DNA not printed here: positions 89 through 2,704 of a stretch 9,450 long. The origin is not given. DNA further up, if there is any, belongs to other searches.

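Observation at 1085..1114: Helicase domain has a non-canonical P-loop (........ in place of GxxGxGK[ST])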

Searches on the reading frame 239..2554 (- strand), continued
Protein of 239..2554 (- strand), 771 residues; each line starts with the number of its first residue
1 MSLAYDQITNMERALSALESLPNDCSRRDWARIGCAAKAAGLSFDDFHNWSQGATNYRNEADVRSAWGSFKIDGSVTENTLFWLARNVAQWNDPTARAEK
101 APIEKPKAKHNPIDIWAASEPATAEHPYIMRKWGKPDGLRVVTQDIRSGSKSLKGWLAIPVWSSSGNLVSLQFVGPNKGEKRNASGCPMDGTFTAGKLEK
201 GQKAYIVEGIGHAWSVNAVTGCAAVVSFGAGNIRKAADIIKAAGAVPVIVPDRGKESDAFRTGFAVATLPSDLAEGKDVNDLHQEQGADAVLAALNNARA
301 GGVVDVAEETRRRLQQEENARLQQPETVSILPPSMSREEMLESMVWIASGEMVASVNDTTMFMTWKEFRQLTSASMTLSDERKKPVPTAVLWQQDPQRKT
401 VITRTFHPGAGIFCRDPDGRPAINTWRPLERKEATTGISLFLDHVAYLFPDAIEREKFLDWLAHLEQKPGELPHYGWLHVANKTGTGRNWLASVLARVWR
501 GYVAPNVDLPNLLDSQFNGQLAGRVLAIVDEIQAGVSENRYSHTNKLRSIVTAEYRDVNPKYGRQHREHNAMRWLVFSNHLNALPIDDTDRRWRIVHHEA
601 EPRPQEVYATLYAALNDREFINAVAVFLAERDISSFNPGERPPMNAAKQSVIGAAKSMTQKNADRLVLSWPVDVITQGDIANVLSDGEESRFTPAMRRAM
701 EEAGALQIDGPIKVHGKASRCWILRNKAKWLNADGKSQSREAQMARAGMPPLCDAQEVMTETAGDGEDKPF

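Call 11: search_solved_structures(query=window:239-2554:-, max_evalue=1, show_alignments=4)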
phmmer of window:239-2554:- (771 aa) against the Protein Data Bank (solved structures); distinct sequences matched with E-value up to 1: 12.
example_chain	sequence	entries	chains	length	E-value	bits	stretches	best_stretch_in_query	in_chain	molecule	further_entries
6k9e_A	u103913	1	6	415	7e-14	54.3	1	451-680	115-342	Primase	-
6k9c_A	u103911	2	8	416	7.1e-14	54.3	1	451-680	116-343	Primase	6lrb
5fqq_A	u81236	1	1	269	0.072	14.6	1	419-534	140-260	GNCA4 LACTAMASE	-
5fqm_A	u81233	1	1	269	0.092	14.3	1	417-532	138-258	GNCA BETA LACTAMASE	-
4b88_A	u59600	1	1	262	0.15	13.6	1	415-530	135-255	BETA-LACTAMASE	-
5fqi_A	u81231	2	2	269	0.22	13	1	419-533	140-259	GNCA4 LACTAMASE W229D AND F290W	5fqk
4uhu_A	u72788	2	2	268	0.24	12.9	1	417-532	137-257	GNCA LACTAMASE W229D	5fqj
6tww_A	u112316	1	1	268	0.33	12.4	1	419-532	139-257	Beta-Lactamase (GNCA4)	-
6txd_A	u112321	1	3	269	0.45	12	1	419-531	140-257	Beta lactamase (GNCA4-12)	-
6h25_C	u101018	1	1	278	0.62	11.5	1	500-540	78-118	Exosome complex component RRP43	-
2nn6_C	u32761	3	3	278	0.62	11.5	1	500-540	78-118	Exosome complex exonuclease RRP43 | Exosome complex component RRP43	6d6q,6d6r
9g8m_N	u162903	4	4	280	0.63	11.5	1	500-540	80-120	Exosome complex component RRP43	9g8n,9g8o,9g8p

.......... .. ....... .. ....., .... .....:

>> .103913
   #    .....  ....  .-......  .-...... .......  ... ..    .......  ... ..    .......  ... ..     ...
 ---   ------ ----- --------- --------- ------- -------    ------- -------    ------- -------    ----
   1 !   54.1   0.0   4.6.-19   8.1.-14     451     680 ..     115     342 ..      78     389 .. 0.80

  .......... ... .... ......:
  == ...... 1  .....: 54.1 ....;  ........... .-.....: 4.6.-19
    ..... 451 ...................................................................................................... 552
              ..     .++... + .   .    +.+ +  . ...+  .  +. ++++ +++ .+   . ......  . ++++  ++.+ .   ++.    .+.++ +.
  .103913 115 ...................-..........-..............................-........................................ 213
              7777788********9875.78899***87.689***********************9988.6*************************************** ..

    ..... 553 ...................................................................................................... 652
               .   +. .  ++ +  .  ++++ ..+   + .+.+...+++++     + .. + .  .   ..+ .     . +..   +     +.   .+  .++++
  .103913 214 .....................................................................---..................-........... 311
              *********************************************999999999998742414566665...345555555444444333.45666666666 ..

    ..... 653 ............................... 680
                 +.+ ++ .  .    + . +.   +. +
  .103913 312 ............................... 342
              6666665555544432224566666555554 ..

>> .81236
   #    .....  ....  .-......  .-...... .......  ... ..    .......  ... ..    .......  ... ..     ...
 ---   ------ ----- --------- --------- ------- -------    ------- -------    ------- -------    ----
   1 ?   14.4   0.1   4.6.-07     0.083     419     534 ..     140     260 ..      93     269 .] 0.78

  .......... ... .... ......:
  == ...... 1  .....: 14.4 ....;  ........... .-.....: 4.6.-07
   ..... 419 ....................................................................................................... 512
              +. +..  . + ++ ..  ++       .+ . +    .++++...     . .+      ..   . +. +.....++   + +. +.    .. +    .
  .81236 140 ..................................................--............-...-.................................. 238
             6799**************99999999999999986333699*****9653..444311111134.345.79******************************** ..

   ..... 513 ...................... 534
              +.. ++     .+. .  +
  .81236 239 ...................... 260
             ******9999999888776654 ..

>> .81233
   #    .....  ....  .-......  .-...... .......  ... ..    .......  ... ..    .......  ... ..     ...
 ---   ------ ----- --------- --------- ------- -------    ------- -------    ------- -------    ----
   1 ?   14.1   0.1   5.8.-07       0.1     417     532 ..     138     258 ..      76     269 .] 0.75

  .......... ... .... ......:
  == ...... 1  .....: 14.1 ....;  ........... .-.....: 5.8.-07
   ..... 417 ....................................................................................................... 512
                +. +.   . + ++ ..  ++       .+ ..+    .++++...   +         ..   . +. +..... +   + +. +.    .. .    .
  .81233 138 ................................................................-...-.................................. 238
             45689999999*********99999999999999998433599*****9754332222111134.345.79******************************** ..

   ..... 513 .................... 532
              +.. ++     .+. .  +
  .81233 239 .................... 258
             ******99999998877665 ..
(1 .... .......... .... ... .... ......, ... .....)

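Call 79: search_protein_families(library=padloc, proteins=[window:239-2554:-], max_evalue=0.01)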
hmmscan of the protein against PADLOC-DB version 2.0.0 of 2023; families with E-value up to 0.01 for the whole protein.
window:239-2554:- (771 aa): 0 families
